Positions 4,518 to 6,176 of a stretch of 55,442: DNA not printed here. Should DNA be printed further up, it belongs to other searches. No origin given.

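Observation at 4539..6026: Unannotated 41-codon Cys/Trp/Phe-rich ORF coupled to a radical SAM/SPASM enzyme: candidate RiPP precursor-maturase pair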

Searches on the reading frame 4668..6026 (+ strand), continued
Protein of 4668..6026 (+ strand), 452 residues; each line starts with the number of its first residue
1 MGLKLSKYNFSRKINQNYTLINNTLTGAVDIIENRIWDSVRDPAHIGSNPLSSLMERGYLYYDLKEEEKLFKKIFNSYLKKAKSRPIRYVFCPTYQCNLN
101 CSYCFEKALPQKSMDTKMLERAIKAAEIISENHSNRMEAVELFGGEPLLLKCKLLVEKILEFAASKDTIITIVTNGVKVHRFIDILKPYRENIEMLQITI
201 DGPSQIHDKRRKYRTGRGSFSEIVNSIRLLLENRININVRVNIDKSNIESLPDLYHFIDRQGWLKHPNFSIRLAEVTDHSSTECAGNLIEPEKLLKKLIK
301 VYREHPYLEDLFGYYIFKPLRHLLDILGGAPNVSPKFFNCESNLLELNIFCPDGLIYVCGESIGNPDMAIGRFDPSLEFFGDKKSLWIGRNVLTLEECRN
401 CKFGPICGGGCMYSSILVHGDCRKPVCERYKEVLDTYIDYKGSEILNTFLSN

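Call 34: search_protein_families(library=ncbifam, proteins=[L013:5992-7389:+, L005:5962-7347:+, L004:6001-7410:+, L010:3727-5823:+, L202:5001-6368:+], max_evalue=0.01)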
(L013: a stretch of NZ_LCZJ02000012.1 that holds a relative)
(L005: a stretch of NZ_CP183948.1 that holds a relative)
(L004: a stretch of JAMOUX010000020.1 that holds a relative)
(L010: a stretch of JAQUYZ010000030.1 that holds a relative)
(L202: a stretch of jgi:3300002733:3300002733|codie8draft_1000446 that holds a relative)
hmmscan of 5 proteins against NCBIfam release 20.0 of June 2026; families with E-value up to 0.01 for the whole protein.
L013:5992-7389:+ (465 aa): 68 families (the best 25 are shown)
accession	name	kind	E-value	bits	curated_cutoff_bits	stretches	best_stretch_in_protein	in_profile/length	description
NF038107.1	rSAM_NF038107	equivalog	4e-51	174.2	600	1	5-462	4-434/444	Cys-every-fifth radical SAM/SPASM peptide maturase CefB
TIGR04463.1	rSAM_vs_C_rich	equivalog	6.3e-41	140.5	525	1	10-441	4-407/438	TIGR04463 family radical SAM/SPASM RiPP maturase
TIGR04334.1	rSAM_Clo7bot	equivalog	4.2e-36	124.5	600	1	5-432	3-409/440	radical SAM/SPASM domain Clo7bot peptide maturase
NF052473.1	rSAM_FlmE_OhkG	exception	1.6e-32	112.9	500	1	7-437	6-437/481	FlmE/OhkG family radical SAM/SPASM peptide maturase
TIGR04280.1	geopep_mat_rSAM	hypoth_equivalog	8.4e-31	107.4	400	2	4-272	3-253/428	geopeptide radical SAM maturase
NF041298.1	rSAM_mat_DynA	equivalog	5.4e-27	94.7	450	2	99-281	5-179/356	dynobactin maturation radical SAM/SPASM protein DynA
NF047865.1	rSAM_PapB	equivalog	1.7e-23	83.4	340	1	95-270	3-169/330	PapB family radical SAM/SPASM ranthipeptide maturase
TIGR04064.1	rSAM_nif11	equivalog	4e-23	81.9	518.7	2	80-250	63-226/459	nif11-like peptide radical SAM maturase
TIGR03942.1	sulfatase_rSAM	equivalog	7.4e-22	77.9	349.45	2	103-280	9-180/363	anaerobic sulfatase maturase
TIGR04068.1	rSAM_ocin_clost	equivalog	2.6e-21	76.1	500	1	31-248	24-232/462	Cys-rich peptide radical SAM maturase CcpM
NF040492.1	not_ScfB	exception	1.5e-20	73.5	855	1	28-440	31-427/450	ScfB-related radical SAM/SPASM orphan maturase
TIGR03974.1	rSAM_six_Cys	equivalog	1.6e-20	73.4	425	2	30-248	33-244/451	thioether cross-link-forming SCIFF peptide maturase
NF040899.1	ryptide_rSAM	equivalog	2.6e-20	72.5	600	1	69-432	76-428/464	radical SAM/SPASM ryptide class RiPP maturase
TIGR03906.1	quino_hemo_SAM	equivalog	1.2e-18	67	453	2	25-250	30-243/467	quinohemoprotein amine dehydrogenase maturation protein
NF041707.1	rSAM_YhhB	equivalog_domain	1.3e-16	60.5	445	1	104-250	11-154/369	cyclophane-forming radical SAM/SPASM peptide maturase YhhB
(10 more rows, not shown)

L005:5962-7347:+ (461 aa): 72 families (the best 25 are shown)
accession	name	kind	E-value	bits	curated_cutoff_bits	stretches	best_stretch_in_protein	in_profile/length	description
NF038107.1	rSAM_NF038107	equivalog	2.1e-44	152.1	600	1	16-452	13-429/444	Cys-every-fifth radical SAM/SPASM peptide maturase CefB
TIGR04463.1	rSAM_vs_C_rich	equivalog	2e-40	138.9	525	1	16-426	8-397/438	TIGR04463 family radical SAM/SPASM RiPP maturase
TIGR04334.1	rSAM_Clo7bot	equivalog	1.7e-34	119.3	600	1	13-436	9-418/440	radical SAM/SPASM domain Clo7bot peptide maturase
NF040899.1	ryptide_rSAM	equivalog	3.6e-29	101.8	600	1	87-436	92-436/464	radical SAM/SPASM ryptide class RiPP maturase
NF047865.1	rSAM_PapB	equivalog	1e-27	97.2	340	1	94-434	2-327/330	PapB family radical SAM/SPASM ranthipeptide maturase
NF041298.1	rSAM_mat_DynA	equivalog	1.4e-27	96.6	450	1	99-435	5-333/356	dynobactin maturation radical SAM/SPASM protein DynA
TIGR03942.1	sulfatase_rSAM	equivalog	4.7e-27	95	349.45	1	103-433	9-334/363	anaerobic sulfatase maturase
TIGR04280.1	geopep_mat_rSAM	hypoth_equivalog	5.7e-27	94.7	400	2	20-270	19-257/428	geopeptide radical SAM maturase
NF040492.1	not_ScfB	exception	2.9e-26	92.4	855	1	19-438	22-430/450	ScfB-related radical SAM/SPASM orphan maturase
NF052473.1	rSAM_FlmE_OhkG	exception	4.7e-26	91.5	500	1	17-430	15-435/481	FlmE/OhkG family radical SAM/SPASM peptide maturase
TIGR03974.1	rSAM_six_Cys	equivalog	8.5e-24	84.2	425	1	29-435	19-428/451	thioether cross-link-forming SCIFF peptide maturase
TIGR04068.1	rSAM_ocin_clost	equivalog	1e-23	84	500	1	33-278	24-270/462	Cys-rich peptide radical SAM maturase CcpM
TIGR04064.1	rSAM_nif11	equivalog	1.3e-22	80.1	518.7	2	30-253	23-235/459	nif11-like peptide radical SAM maturase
TIGR04163.1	rSAM_cobopep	equivalog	1.6e-22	79.9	375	1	34-434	7-398/428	peptide-modifying radical SAM enzyme CbpB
NF010321.0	PRK13758.1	equivalog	1.3e-20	73.9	441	1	101-424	10-331/370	anaerobic sulfatase-maturase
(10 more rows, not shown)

L004:6001-7410:+ (469 aa): 69 families (the best 25 are shown)
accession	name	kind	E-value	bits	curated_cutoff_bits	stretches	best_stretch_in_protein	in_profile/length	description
NF038107.1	rSAM_NF038107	equivalog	7.6e-45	153.5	600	1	1-435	1-401/444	Cys-every-fifth radical SAM/SPASM peptide maturase CefB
TIGR04463.1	rSAM_vs_C_rich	equivalog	8.8e-40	136.8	525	1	6-444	1-404/438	TIGR04463 family radical SAM/SPASM RiPP maturase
NF047865.1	rSAM_PapB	equivalog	5.1e-35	121.3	340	1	98-435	6-317/330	PapB family radical SAM/SPASM ranthipeptide maturase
TIGR04064.1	rSAM_nif11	equivalog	4.2e-30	104.9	518.7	2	45-255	38-226/459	nif11-like peptide radical SAM maturase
TIGR03974.1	rSAM_six_Cys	equivalog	1.9e-28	99.5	425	1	20-435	30-417/451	thioether cross-link-forming SCIFF peptide maturase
NF052473.1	rSAM_FlmE_OhkG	exception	2.1e-28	99.3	500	1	3-446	3-440/481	FlmE/OhkG family radical SAM/SPASM peptide maturase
NF041298.1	rSAM_mat_DynA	equivalog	4.3e-28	98.3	450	1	102-435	8-322/356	dynobactin maturation radical SAM/SPASM protein DynA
TIGR04280.1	geopep_mat_rSAM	hypoth_equivalog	8.8e-28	97.4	400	1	1-437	1-395/428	geopeptide radical SAM maturase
TIGR03906.1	quino_hemo_SAM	equivalog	4.4e-25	88.3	453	1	96-435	95-415/467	quinohemoprotein amine dehydrogenase maturation protein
TIGR03942.1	sulfatase_rSAM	equivalog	1.5e-23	83.4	349.45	1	103-442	9-332/363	anaerobic sulfatase maturase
NF040492.1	not_ScfB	exception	2.4e-22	79.5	855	1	97-435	97-416/450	ScfB-related radical SAM/SPASM orphan maturase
TIGR04334.1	rSAM_Clo7bot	equivalog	1.2e-21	76.9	600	1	80-439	77-410/440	radical SAM/SPASM domain Clo7bot peptide maturase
TIGR04068.1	rSAM_ocin_clost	equivalog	1.5e-19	70.3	500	1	34-430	26-417/462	Cys-rich peptide radical SAM maturase CcpM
TIGR04250.1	SCM_rSAM_ScmE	equivalog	3.9e-18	65.5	400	1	99-435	7-328/358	SynChlorMet cassette radical SAM/SPASM protein ScmE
NF040899.1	ryptide_rSAM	equivalog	5.4e-18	64.9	600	1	78-435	83-425/464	radical SAM/SPASM ryptide class RiPP maturase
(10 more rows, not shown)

L010:3727-5823:+ (698 aa): 70 families (the best 25 are shown)
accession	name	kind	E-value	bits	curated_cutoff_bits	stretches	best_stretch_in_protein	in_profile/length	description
NF038107.1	rSAM_NF038107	equivalog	4.9e-43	147.5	600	1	5-449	7-436/444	Cys-every-fifth radical SAM/SPASM peptide maturase CefB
TIGR04463.1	rSAM_vs_C_rich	equivalog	8.4e-40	136.8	525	2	5-266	2-261/438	TIGR04463 family radical SAM/SPASM RiPP maturase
NF045648.2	2X_seleno_MbdU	exception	4.7e-39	134.6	600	1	463-694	32-269/468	metal-binding double selenoprotein MbdU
NF047865.1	rSAM_PapB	equivalog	3.5e-34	118.5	340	1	91-420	5-324/330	PapB family radical SAM/SPASM ranthipeptide maturase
TIGR04334.1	rSAM_Clo7bot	equivalog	4.7e-30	104.6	600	1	51-265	54-266/440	radical SAM/SPASM domain Clo7bot peptide maturase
TIGR04280.1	geopep_mat_rSAM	hypoth_equivalog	5.5e-28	98.1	400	1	56-437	53-414/428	geopeptide radical SAM maturase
TIGR03974.1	rSAM_six_Cys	equivalog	1.2e-27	96.9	425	1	53-446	66-441/451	thioether cross-link-forming SCIFF peptide maturase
NF041298.1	rSAM_mat_DynA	equivalog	4e-27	95.1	450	1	93-437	5-347/356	dynobactin maturation radical SAM/SPASM protein DynA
NF052473.1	rSAM_FlmE_OhkG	exception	1.1e-25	90.3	500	1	18-275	18-287/481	FlmE/OhkG family radical SAM/SPASM peptide maturase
TIGR04064.1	rSAM_nif11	equivalog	4.4e-24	85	518.7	2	83-235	72-226/459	nif11-like peptide radical SAM maturase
NF040492.1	not_ScfB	exception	1.1e-23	83.9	855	1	56-447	68-441/450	ScfB-related radical SAM/SPASM orphan maturase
TIGR03906.1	quino_hemo_SAM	equivalog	8.4e-21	74.1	453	1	91-444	96-448/467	quinohemoprotein amine dehydrogenase maturation protein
NF041707.1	rSAM_YhhB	equivalog_domain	2.6e-19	69.4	445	1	98-232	11-151/369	cyclophane-forming radical SAM/SPASM peptide maturase YhhB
TIGR03942.1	sulfatase_rSAM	equivalog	7e-18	64.8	349.45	2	97-264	9-179/363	anaerobic sulfatase maturase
TIGR04083.1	rSAM_pep_methan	hypoth_equivalog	2.1e-16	59.8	300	2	91-252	2-155/376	TIGR04083 family peptide-modifying radical SAM enzyme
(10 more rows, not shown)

L202:5001-6368:+ (455 aa): 78 families (the best 25 are shown)
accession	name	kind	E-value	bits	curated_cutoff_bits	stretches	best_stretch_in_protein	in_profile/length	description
NF038107.1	rSAM_NF038107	equivalog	3.1e-50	171.2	600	1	5-438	5-423/444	Cys-every-fifth radical SAM/SPASM peptide maturase CefB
TIGR04463.1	rSAM_vs_C_rich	equivalog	1.4e-47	162.4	525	1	12-420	7-399/438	TIGR04463 family radical SAM/SPASM RiPP maturase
TIGR04334.1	rSAM_Clo7bot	equivalog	7.6e-44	150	600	1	8-433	7-420/440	radical SAM/SPASM domain Clo7bot peptide maturase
TIGR04280.1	geopep_mat_rSAM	hypoth_equivalog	3.2e-38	131.8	400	1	18-434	20-411/428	geopeptide radical SAM maturase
NF040899.1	ryptide_rSAM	equivalog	5.3e-37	127.6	600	1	10-419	30-428/464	radical SAM/SPASM ryptide class RiPP maturase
NF047865.1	rSAM_PapB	equivalog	9.1e-36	123.7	340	1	95-429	10-330/330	PapB family radical SAM/SPASM ranthipeptide maturase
TIGR03974.1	rSAM_six_Cys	equivalog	1.2e-30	106.8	425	1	25-429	18-430/451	thioether cross-link-forming SCIFF peptide maturase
NF052473.1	rSAM_FlmE_OhkG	exception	6.7e-29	100.9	500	1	7-432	8-441/481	FlmE/OhkG family radical SAM/SPASM peptide maturase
NF041298.1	rSAM_mat_DynA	equivalog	4.3e-27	95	450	1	89-449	2-353/356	dynobactin maturation radical SAM/SPASM protein DynA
NF040492.1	not_ScfB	exception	1.4e-26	93.4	855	1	56-429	67-429/450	ScfB-related radical SAM/SPASM orphan maturase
TIGR04064.1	rSAM_nif11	equivalog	1.2e-25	90.2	518.7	1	28-435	24-420/459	nif11-like peptide radical SAM maturase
TIGR03942.1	sulfatase_rSAM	equivalog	8.4e-24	84.3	349.45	1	95-424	8-333/363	anaerobic sulfatase maturase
TIGR03978.1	rSAM_paired_1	equivalog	7.8e-23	80.9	370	1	11-430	8-436/466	His-Xaa-Ser system radical SAM maturase HxsB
TIGR04163.1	rSAM_cobopep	equivalog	1.5e-22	80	375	2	33-261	9-234/428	peptide-modifying radical SAM enzyme CbpB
TIGR04068.1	rSAM_ocin_clost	equivalog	4.5e-22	78.6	500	1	30-412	24-418/462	Cys-rich peptide radical SAM maturase CcpM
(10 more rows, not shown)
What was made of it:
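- On CefB / Clo7bot / TIGR04463 / geopeptide families: The same holds for the 38%- and 30%-identical relatives (call 34).
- Closest known: Unnamed Paenibacillus etheri cluster. Same: The enzyme gives the same NCBIfam profile (call 34).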

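Call 39: search_protein_families(library=pfam, proteins=[L001:7447-8370:-, L001:8531-10228:-, L001:10275-11627:-, L001:2780-3580:-, L001:1860-2666:-, L002:9833-12013:-, L001:4683-5738:+, L001:4050-4469:+], max_evalue=0.001)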
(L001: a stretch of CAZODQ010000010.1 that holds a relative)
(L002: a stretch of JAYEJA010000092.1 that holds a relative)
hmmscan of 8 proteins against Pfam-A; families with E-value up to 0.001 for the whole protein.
L001:7447-8370:- (307 aa): 2 families
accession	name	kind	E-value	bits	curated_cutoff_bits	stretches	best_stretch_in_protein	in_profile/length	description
PF02882.25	THF_DHG_CYH_C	-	4.7e-66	221.5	27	1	126-302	1-158/160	Tetrahydrofolate dehydrogenase/cyclohydrolase, NAD(P)-binding domain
PF00763.28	THF_DHG_CYH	-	5.4e-42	143.1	32.8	1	8-123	1-115/115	Tetrahydrofolate dehydrogenase/cyclohydrolase, catalytic domain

L001:8531-10228:- (565 aa): 1 family
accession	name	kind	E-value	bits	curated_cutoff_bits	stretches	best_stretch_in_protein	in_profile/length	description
PF01268.25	FTHFS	-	1.1e-268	892.5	27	1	3-565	2-556/556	Formate--tetrahydrofolate ligase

L001:10275-11627:- (450 aa): 2 families
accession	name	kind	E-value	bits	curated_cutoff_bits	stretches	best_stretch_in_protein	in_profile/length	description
PF03599.22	CdhD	-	2.4e-97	326.6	24.8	1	63-443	1-386/387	CO dehydrogenase/acetyl-CoA synthase delta subunit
PF04060.18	FeS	-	1.2e-14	54.2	23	1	12-44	1-33/33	Putative Fe-S cluster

L001:2780-3580:- (266 aa): 2 families
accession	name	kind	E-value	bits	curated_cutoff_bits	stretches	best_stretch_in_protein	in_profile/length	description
PF00497.25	SBP_bac_3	-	1.7e-31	109.2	26.4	1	51-264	1-131/132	Bacterial extracellular solute-binding proteins, family 3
PF10613.14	Lig_chan-Glu_bd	-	8e-05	23.2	30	0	107-135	78-106/115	Ligated ion channel L-glutamate- and glycine-binding site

L001:1860-2666:- (268 aa): 1 family
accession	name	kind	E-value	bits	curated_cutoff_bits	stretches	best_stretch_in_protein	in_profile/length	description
PF00809.28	Pterin_bind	-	1e-17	65.1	25.5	1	24-239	16-243/244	Pterin binding enzyme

L002:9833-12013:- (726 aa): 3 families
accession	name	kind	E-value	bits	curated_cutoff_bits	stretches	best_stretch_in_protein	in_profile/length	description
PF19436.4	ACS_CODH_B_C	-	1.9e-120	401.4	25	1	483-726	1-245/245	ACS/CODH beta subunit C-terminal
PF03598.20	CdhC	-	2.8e-65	219.4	24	1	318-471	1-154/155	CO dehydrogenase/acetyl-CoA synthase complex beta subunit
PF18537.6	CODH_A_N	-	3.8e-27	94.5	32.2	1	21-110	1-83/83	Carbon monoxide dehydrogenase subunit alpha N-terminal domain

L001:4683-5738:+ (351 aa): 3 families
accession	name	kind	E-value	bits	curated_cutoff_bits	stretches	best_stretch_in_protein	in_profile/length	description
PF05569.17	Peptidase_M56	-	3.2e-21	76.2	31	1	97-272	97-271/296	BlaR1 peptidase M56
PF01435.24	Peptidase_M48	-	5.1e-06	26.9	20.3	1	142-228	7-99/186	Peptidase family M48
PF18894.6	PhageMetallopep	-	0.00063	20.3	23.7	0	173-210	59-98/134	Putative phage metallopeptidase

L001:4050-4469:+ (139 aa): 1 family
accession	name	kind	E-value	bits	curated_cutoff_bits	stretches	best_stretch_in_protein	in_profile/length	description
PF03965.22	Penicillinase_R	-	3.9e-24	85.6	22.6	1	19-138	1-112/115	Penicillinase repressor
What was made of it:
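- The cassette often sits inside the Wood-Ljungdahl gene cluster (call 39).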

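Call 57: predict_structure(alignment_id=A1)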
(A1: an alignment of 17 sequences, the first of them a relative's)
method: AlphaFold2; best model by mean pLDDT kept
length: 452 residues; sequences in the alignment: 17
mean_pLDDT: 85.3   pTM: 0.85
mean pLDDT of the five models: 85.3, 84.5, 84.4, 83.8, 81.1
residues with pLDDT >= 90: 208; 70-90: 187; 50-70: 51; < 50: 6
segments of 3 or more residues with pLDDT < 50: 214-216
pLDDT, mean of each block of 10 residues (from residue 1): 85 95 90 87 60 86 88 80 81 82 65 93 93 79 86 96 95 87 96 94 87 63 93 96 91 96 96 84 71 95 96 90 86 63 71 92 88 95 81 71 73 82 79 94 90 73
secondary structure, 60 per line:
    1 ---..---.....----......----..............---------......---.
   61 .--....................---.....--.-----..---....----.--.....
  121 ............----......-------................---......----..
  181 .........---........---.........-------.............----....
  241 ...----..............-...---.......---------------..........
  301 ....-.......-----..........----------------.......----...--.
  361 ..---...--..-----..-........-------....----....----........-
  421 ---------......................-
elements in order: E9-13 E18-23 E28-33 H34-41 H51-56 H64-83 E87-91 H105-108 H116-132 E137-142 H150-165 E169-174 H179-189 E193-200 H204-210 H220-232 E237-243 H248-261 E269-275 H291-304 H306-312 H318-327 E347-350 E355-357 H381-388 H396-399 H404-407 H412-419 H430-451
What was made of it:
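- On Radical SAM/SPASM RiPP maturase (general class): The AF2 model has strands at 9-13, 18-23 and 28-33, then helices at 34-41, 51-56 and 64-83, with pLDDT 80-95 over most of the region (call 57).
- The AF2 model has mean pLDDT 85 and a strand-strand-strand-helix-helix-helix N-terminus (call 57).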

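Call 59: fold_search(model_id=the predicted structure, library=pdb)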
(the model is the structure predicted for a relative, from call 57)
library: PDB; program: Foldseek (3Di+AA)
matches with E <= 10: 1693; with E <= 0.001: 97
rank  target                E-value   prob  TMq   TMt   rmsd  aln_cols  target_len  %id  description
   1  5why_A                7.4e-17  1.00  0.62  0.66   8.9       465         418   20  Structural Insights into Thioether Bond Formation in the Biosynthesis of Sactipeptides (released 2017-07-26)
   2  5wgg_A                1.6e-16  1.00  0.62  0.64   8.7       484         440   20  Structural Insights into Thioether Bond Formation in the Biosynthesis of Sactipeptides (released 2017-07-26)
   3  5why_B                3.7e-16  1.00  0.61  0.64   8.9       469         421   19  Structural Insights into Thioether Bond Formation in the Biosynthesis of Sactipeptides (released 2017-07-26)
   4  4k36_A                1.1e-14  1.00  0.60  0.69   5.1       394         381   19  His6 tagged anSMEcpe with bound AdoMet (released 2013-05-08)
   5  4k37_A                2.5e-14  1.00  0.60  0.72   4.9       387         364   20  Native anSMEcpe with bound AdoMet (released 2013-05-08)
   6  4k38_B                3.5e-14  1.00  0.59  0.71   5.1       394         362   20  Native anSMEcpe with bound AdoMet and Kp18Cys peptide (released 2013-05-08)
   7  4k39_A                5.6e-14  1.00  0.58  0.71   5.0       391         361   20  Native anSMEcpe with bound AdoMet and Cp18Cys peptide (released 2013-05-08)
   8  4k38_A                6.3e-14  1.00  0.59  0.70   4.9       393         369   20  Native anSMEcpe with bound AdoMet and Kp18Cys peptide (released 2013-05-08)
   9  4k37_B                7.0e-14  1.00  0.60  0.72   4.9       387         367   20  Native anSMEcpe with bound AdoMet (released 2013-05-08)
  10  4k39_B                7.4e-14  1.00  0.59  0.71   5.4       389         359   20  Native anSMEcpe with bound AdoMet and Cp18Cys peptide (released 2013-05-08)
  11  4k36_B                1.2e-13  1.00  0.59  0.71   4.9       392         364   20  His6 tagged anSMEcpe with bound AdoMet (released 2013-05-08)
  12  5v1t_A                1.4e-13  1.00  0.55  0.57  14.2       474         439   14  Crystal structure of Streptococcus suis SuiB bound to precursor peptide SuiA (released 2017-08-30)
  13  8vpo                  3.0e-13  1.00  0.63  0.64   5.8       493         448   16  X-Ray Crystal Structure of TigE from Paramaledivibacter caminithermalis (released 2024-02-07)
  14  5v1q_B                6.4e-13  1.00  0.53  0.54  13.7       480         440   14  Crystal structure of Streptococcus suis SuiB (released 2017-08-30)
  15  9gm3_C                1.3e-12  1.00  0.60  0.71   4.8       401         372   16  Crystal structure of the complex formed between the radical SAM protein ChlB and the leader region of its precursor su (released 2025-06-25)
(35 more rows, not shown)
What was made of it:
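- On Radical SAM/SPASM RiPP maturase (general class): The whole-chain fold alignment matches CteB and anSME (call 59). Alignments to CteB span the full length (call 59).
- SuiB and TigE are among the top fold matches (call 59).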
